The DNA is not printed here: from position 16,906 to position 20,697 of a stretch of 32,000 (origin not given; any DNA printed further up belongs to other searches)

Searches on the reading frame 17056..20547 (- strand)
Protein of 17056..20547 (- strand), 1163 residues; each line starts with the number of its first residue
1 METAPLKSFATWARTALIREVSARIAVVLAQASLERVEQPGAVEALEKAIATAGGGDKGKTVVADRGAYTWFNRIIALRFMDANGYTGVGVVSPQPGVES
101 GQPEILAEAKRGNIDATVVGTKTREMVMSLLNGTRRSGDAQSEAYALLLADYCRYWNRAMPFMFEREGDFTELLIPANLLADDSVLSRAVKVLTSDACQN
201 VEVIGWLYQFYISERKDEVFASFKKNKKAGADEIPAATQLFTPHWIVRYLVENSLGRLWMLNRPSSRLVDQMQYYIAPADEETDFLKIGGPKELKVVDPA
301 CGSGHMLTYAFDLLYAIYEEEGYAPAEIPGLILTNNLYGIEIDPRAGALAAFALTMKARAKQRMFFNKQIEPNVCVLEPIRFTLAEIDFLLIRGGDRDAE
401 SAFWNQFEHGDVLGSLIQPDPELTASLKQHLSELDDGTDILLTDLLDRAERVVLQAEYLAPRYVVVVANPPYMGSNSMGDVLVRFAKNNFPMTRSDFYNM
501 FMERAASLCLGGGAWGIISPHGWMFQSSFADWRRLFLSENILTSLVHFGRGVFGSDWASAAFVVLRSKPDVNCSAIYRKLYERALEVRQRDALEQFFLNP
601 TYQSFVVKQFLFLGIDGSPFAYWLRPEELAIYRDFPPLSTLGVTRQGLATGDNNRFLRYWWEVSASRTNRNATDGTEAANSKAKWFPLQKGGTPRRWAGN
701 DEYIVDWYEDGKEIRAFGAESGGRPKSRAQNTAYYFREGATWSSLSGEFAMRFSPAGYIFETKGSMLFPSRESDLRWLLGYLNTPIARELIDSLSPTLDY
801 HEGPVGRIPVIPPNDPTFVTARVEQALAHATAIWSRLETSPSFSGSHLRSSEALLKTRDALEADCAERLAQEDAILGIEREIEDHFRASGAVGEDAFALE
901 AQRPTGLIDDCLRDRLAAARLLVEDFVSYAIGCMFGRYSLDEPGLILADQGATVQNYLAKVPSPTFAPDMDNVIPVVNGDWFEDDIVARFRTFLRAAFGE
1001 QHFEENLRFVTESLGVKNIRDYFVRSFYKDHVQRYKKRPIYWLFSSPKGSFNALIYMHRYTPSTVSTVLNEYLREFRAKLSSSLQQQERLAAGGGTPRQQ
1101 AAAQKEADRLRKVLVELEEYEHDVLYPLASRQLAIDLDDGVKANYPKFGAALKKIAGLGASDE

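Call 33: search_protein_families(library=padloc, proteins=[window:17056-20547:-], max_evalue=0.00001)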
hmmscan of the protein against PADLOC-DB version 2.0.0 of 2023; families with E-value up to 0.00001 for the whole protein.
window:17056-20547:- (1163 aa): 35 families (the best 25 are shown)
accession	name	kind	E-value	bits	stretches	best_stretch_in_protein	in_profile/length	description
PDLC02521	PglX|PglXI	-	0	1222.7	1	1-1157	1-1172/1174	PglX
PDLC03600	REase_MTase_IIG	-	0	1207.2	1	1-1158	1-1197/1205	Type IIG restriction enzyme-methyltransferase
PDLC02525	PglX|PglXI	-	2.7e-221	734.4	1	1-570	1-567/607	PglX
PDLC02641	DrmMI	-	2.2e-188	626.6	1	57-1155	69-1160/1161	DrmMI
PDLC02522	PglX|PglXI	-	8.6e-188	624.6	2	283-812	413-944/1218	PglX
PDLC02516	PglX|PglXI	-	3.1e-153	509.6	1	589-1160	12-589/593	PglX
PDLC02524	PglX|PglXI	-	1.3e-142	474.8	1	199-845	16-676/722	PglX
PDLC02531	PglX|PglXI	-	2.7e-124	412.9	2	965-1163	155-359/359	PglX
PDLC02527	PglX|PglXI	-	9.4e-108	359.6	3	421-1142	515-1226/1332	PglX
PDLC02517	PglX|PglXI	-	2.9e-107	357.9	2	922-1149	460-687/707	PglX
PDLC02523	PglX|PglXI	-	4.9e-88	294.3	4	427-829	529-923/1428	PglX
PDLC02518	PglX|PglXI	-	1.1e-68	230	3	457-811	507-852/1412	PglX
PDLC02528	PglX|PglXI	-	1.3e-67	226.5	3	292-783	290-767/1125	PglX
PDLC02519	PglX|PglXI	-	3.1e-63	211.9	2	455-813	475-837/1241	PglX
PDLC02539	PglX|PglXI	-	7.6e-39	131.6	1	513-813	11-308/706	PglX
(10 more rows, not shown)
